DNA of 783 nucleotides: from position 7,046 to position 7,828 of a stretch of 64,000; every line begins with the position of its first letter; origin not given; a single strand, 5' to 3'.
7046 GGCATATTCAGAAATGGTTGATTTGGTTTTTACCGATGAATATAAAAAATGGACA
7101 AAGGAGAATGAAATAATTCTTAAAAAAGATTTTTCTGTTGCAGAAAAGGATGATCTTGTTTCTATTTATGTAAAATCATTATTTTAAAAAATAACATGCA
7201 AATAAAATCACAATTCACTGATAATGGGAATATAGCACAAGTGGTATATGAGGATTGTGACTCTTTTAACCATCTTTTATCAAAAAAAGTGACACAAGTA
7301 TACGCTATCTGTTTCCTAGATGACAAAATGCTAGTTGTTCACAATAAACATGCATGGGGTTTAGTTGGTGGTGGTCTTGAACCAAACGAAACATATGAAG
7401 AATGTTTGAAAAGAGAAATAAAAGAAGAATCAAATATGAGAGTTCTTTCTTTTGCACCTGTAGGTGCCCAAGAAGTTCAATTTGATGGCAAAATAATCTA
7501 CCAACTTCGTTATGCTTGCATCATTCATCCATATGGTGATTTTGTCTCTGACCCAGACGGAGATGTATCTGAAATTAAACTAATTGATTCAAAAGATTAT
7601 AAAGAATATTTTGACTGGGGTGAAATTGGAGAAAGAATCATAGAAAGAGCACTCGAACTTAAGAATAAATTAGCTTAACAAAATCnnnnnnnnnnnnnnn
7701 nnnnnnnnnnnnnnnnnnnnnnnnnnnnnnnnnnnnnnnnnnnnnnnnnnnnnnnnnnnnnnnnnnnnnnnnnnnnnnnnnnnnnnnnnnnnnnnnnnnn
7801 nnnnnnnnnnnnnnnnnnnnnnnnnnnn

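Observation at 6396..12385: Six-kb same-strand island of nucleotide-hydrolysing enzymes, including three recently duplicated NUDIX paralogs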

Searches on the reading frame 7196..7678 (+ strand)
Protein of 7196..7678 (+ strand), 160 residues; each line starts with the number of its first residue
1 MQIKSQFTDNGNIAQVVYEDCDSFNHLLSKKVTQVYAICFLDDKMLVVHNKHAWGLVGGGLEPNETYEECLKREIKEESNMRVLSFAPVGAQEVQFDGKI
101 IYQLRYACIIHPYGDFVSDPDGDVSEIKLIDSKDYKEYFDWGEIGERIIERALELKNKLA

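Call 4: search_protein_families(library=pfam, proteins=[window:7196-7678:+], max_evalue=0.01)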
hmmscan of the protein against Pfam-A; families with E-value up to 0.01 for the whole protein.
window:7196-7678:+ (160 aa): 1 family
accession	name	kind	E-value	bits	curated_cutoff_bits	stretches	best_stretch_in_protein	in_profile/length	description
PF00293.34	NUDIX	-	5.3e-11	43.1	21.1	1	35-135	6-118/134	NUDIX domain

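Call 18: list_cluster_members(proteins=[window:7196-7678:+, window:7686-8180:+, window:11897-12385:+, window:8519-9118:+, window:9616-10152:+, window:10184-10696:+, window:10715-11239:+, window:11331-11891:+, window:47666-50425:+, window:3490-4797:+])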
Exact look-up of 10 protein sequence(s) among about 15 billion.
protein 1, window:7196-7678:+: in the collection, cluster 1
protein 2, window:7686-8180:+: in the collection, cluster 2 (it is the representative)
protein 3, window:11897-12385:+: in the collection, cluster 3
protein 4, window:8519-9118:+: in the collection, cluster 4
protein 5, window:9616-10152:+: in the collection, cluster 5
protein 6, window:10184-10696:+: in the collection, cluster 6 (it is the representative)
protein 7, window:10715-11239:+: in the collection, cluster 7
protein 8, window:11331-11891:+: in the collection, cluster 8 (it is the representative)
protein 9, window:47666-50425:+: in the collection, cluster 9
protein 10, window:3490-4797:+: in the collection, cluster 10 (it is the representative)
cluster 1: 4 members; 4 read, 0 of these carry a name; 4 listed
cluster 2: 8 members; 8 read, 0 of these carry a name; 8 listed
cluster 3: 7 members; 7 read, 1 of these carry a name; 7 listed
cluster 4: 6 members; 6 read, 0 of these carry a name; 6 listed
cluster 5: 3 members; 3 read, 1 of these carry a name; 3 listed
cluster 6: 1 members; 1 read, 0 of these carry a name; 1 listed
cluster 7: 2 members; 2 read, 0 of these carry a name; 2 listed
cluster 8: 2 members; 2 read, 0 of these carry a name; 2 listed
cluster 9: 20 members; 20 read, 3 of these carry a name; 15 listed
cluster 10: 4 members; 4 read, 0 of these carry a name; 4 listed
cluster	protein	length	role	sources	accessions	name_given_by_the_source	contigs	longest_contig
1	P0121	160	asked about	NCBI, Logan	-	-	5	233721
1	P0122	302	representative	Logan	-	-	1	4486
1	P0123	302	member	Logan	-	-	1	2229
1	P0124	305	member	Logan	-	-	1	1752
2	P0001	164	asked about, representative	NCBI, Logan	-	-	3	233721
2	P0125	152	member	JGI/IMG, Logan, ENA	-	-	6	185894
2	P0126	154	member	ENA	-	-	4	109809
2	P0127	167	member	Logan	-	-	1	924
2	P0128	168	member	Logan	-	-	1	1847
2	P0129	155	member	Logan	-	-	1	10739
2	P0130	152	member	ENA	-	-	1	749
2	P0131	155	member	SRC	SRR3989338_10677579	-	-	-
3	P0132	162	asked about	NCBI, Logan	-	-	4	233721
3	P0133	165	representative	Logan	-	-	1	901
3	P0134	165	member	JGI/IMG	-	8-oxo-dGTP diphosphatase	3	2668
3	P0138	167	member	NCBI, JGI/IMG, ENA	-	-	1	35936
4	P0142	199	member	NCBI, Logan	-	-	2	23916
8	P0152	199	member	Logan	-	-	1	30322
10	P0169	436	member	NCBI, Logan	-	-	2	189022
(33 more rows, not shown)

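Call 19: search_protein_families(library=ncbifam, proteins=[window:7196-7678:+], max_evalue=0.001)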
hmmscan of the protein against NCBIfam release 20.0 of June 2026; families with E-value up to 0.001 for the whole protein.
window:7196-7678:+ (160 aa): 8 families
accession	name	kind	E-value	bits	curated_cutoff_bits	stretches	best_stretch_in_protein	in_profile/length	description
TIGR02705.1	nudix_YtkD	equivalog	2.1e-06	27.4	154.4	1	28-110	20-103/156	RNA deprotection pyrophosphohydrolase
NF012016.0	PRK15472.1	equivalog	3.8e-06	26.7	95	1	34-80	15-59/141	nucleoside triphosphatase NudI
NF001299.0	PRK00241.1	equivalog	2.5e-05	23.9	158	1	48-96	155-203/263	NAD(+) diphosphatase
NF008044.0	PRK10776.1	equivalog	2.6e-05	24.1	148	1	40-101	19-80/130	8-oxo-dGTP diphosphatase MutT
NF006530.0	PRK08999.1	equivalog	6.1e-05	22.2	245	1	49-98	30-79/315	Nudix family hydrolase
TIGR00586.1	mutt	equivalog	8.5e-05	22.6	97.9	1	41-100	21-80/129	8-oxo-dGTP diphosphatase MutT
NF007834.0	PRK10546.1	equivalog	0.00062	19.6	156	1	37-102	9-80/135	pyrimidine (deoxy)nucleoside triphosphate diphosphatase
NF003785.0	PRK05379.1-1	equivalog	0.00076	18.8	418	1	33-154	204-330/347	bifunctional nicotinamide-nucleotide adenylyltransferase/Nudix hydroxylase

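Call 20: search_protein_families(library=phrogs, proteins=[window:7196-7678:+], max_evalue=0.001)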
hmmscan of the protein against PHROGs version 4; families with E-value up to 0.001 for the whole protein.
window:7196-7678:+ (160 aa): 5 families
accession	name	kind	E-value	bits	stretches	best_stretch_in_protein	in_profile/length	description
phrog_1198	-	other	5.9e-12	46.9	1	34-83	39-95/253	MutT/NUDIX hydrolase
phrog_19657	-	other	2e-05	25.6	1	44-82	51-89/176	nudix hydrolase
phrog_10313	-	other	2.2e-05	25.3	1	43-79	27-65/159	nudix hydrolase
phrog_15528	-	head and packaging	0.00018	21.1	1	34-98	523-589/794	portal protein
phrog_1185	-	other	0.00082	19.9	0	43-82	169-209/301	nudix hydrolase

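Call 21: search_protein_families(library=padloc, proteins=[window:7196-7678:+], max_evalue=0.001)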
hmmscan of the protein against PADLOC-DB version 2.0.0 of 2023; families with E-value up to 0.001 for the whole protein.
window:7196-7678:+ (160 aa): 1 family
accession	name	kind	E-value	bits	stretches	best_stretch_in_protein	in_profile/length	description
PDLC04899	PDC-S07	-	5.8e-10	36.9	1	33-109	8-90/135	-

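Call 29: find_encoding_contigs(protein=P0125, flank=10000, max_places=3)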
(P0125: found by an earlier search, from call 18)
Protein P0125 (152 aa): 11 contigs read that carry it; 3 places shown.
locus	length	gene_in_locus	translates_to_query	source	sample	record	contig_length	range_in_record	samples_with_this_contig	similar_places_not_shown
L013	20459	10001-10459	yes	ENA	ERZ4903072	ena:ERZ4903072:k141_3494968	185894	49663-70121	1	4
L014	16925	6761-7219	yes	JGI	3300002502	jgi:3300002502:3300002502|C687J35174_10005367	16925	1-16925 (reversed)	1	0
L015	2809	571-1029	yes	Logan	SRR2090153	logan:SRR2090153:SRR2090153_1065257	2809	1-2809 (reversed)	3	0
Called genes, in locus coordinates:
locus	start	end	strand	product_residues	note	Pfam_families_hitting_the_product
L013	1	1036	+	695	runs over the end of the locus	PF13181:TPR_8 (faint), PF04932:Wzy_C, PF13176:TPR_7 (faint), PF13424:TPR_12 (weak), PF13428:TPR_14 (faint), PF00515:TPR_1 (faint), PF07719:TPR_2 (faint), PF13432:TPR_16, +4 more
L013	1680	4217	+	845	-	PF07517:SecA_DEAD, PF01043:SecA_PP_bind, PF21090:P-loop_SecA, PF07516:SecA_SW, PF02810:SEC-C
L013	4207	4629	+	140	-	PF00293:NUDIX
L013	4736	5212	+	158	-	-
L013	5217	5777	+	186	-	PF02600:DsbB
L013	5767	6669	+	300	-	PF03690:MYG1_exonuc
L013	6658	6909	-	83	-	-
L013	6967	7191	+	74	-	PF04977:DivIC (weak)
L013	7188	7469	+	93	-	PF00462:Glutaredoxin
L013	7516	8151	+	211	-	-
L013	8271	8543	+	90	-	-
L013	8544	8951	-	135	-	-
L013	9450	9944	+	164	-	PF00293:NUDIX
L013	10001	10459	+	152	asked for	PF00293:NUDIX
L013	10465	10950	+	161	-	PF07931:CPT (faint)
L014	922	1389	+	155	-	PF00293:NUDIX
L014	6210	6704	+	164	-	PF00293:NUDIX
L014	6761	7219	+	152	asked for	PF00293:NUDIX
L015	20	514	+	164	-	PF00293:NUDIX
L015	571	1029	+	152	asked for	PF00293:NUDIX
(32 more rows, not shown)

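Call 30: find_encoding_contigs(protein=P0169, flank=10000, max_places=2)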
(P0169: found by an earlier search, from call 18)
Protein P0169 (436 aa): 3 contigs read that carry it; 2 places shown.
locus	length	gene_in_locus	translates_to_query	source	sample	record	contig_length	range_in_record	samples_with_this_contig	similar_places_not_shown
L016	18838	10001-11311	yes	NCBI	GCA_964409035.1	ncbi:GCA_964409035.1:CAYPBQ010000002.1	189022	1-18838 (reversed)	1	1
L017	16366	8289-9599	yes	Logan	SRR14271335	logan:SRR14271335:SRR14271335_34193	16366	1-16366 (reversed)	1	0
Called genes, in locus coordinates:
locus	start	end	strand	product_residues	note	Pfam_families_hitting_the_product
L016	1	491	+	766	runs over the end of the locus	PF00403:HMA, PF00122:E1-E2_ATPase, PF00702:Hydrolase, PF08282:Hydrolase_3 (faint)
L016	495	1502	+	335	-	PF00403:HMA, PF13386:DsbD_2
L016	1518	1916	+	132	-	PF13473:Cupredoxin_1 (weak)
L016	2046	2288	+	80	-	PF09851:SHOCT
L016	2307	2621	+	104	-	PF02635:DsrE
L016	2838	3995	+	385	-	PF19425:Csd3_N2, PF01551:Peptidase_M23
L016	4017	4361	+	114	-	-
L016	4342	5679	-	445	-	PF00239:Resolvase, PF07508:Recombinase, PF13408:Zn_ribbon_recom (weak)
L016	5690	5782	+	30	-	-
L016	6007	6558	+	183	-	PF11611:DUF4352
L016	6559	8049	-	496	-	PF17289:Terminase_6C (weak)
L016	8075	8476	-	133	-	PF13022:HTH_Tnp_1_2 (weak)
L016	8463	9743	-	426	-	PF01555:N6_N4_Mtase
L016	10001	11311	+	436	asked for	-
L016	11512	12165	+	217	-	-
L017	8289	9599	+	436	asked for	-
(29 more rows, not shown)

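Call 32: find_encoding_contigs(protein=P0142, flank=10000, max_places=2)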
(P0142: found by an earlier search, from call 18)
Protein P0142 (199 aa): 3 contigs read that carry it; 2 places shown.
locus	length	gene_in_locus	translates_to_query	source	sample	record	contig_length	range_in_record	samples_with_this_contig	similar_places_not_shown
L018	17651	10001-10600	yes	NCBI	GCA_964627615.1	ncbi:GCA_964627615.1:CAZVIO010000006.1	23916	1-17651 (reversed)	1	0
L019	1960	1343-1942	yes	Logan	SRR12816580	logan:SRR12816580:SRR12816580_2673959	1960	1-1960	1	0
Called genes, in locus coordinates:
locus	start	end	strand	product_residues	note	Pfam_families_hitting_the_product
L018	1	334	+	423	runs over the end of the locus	PF02403:Seryl_tRNA_N, PF00587:tRNA-synt_2b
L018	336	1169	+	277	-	-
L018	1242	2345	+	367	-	PF01207:Dus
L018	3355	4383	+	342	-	PF05496:RuvB_N, PF13177:DNA_pol3_delta2 (weak), PF00004:AAA, PF13177:DNA_pol3_delta2, PF12169:DNA_pol3_gamma3 (weak)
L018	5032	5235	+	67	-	-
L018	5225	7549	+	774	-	PF02463:SMC_N, PF13175:AAA_15 (weak), PF13166:AAA_13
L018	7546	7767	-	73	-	-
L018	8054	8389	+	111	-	-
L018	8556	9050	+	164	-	PF00293:NUDIX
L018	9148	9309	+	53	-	-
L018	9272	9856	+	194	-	-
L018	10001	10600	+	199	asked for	PF13023:HD_3, PF01966:HD (weak)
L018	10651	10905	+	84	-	-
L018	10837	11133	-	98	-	-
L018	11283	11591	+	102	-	-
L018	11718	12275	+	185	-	PF08818:DUF1801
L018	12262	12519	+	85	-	-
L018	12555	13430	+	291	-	PF04294:VanW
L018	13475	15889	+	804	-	PF00059:Lectin_C, PF13205:Big_5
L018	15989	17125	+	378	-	-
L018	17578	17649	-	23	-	?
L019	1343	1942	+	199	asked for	PF13023:HD_3, PF01966:HD (weak)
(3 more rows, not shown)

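Call 33: find_encoding_contigs(protein=P0152, flank=10000, max_places=2)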
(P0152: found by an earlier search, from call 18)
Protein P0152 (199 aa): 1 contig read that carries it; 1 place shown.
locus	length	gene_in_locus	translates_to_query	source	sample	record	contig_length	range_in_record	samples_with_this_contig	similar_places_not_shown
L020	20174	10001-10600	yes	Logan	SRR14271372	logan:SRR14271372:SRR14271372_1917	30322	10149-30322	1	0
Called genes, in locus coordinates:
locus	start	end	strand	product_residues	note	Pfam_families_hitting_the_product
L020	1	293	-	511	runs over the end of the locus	PF17289:Terminase_6C (weak)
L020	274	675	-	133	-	-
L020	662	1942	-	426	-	PF01555:N6_N4_Mtase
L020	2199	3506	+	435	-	-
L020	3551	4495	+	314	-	-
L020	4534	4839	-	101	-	-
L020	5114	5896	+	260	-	PF01909:NTP_transf_2 (weak), PF18765:Polbeta (weak)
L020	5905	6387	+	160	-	PF00293:NUDIX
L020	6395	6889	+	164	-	PF00293:NUDIX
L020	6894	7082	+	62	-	PF01909:NTP_transf_2 (weak)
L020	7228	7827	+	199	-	PF13023:HD_3, PF01966:HD (weak)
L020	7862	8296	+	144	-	PF10604:Polyketide_cyc2 (weak), PF08327:AHSA1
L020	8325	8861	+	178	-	PF13328:HD_4, PF01966:HD (faint)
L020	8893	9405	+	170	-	PF00293:NUDIX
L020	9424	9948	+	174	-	PF20329:DUF6624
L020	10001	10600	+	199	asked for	PF00300:His_Phos_1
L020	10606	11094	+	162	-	PF00293:NUDIX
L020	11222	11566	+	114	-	-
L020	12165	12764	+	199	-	PF06821:Ser_hydrolase, PF00561:Abhydrolase_1 (faint)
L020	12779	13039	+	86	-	-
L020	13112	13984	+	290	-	PF04294:VanW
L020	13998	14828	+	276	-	PF13387:Lnb_N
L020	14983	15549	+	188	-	-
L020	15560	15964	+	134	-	PF00293:NUDIX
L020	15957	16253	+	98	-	PF08922:DUF1905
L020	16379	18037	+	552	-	PF01565:FAD_binding_4, PF02913:FAD-oxidase_C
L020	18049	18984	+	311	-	PF01073:3Beta_HSD, PF01370:Epimerase, PF02719:Polysacc_synt_2, PF04321:RmlD_sub_bind (weak), PF07993:NAD_binding_4 (weak), PF13460:NAD_binding_10, PF16363:GDP_Man_Dehyd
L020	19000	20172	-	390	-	?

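Call 34: find_encoding_contigs(protein=P0138, flank=10000, max_places=2)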
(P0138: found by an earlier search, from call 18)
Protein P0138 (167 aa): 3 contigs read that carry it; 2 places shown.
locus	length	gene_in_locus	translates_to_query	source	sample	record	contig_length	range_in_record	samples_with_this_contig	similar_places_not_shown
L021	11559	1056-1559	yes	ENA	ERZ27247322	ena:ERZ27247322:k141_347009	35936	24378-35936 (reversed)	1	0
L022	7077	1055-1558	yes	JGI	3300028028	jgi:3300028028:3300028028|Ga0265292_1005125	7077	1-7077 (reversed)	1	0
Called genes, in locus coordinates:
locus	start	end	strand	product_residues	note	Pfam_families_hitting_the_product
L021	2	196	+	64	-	?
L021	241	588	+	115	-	-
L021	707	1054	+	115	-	-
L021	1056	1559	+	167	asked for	PF00293:NUDIX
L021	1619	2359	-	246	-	-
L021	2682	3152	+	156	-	-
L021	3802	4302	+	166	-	-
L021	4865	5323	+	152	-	-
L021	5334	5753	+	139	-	-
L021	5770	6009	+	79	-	-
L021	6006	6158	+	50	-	-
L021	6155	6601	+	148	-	PF06210:DUF1003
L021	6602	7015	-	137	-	-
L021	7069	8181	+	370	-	PF01180:DHO_dh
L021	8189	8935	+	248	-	PF08282:Hydrolase_3 (weak), PF03332:PMM, PF08282:Hydrolase_3 (weak)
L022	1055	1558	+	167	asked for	PF00293:NUDIX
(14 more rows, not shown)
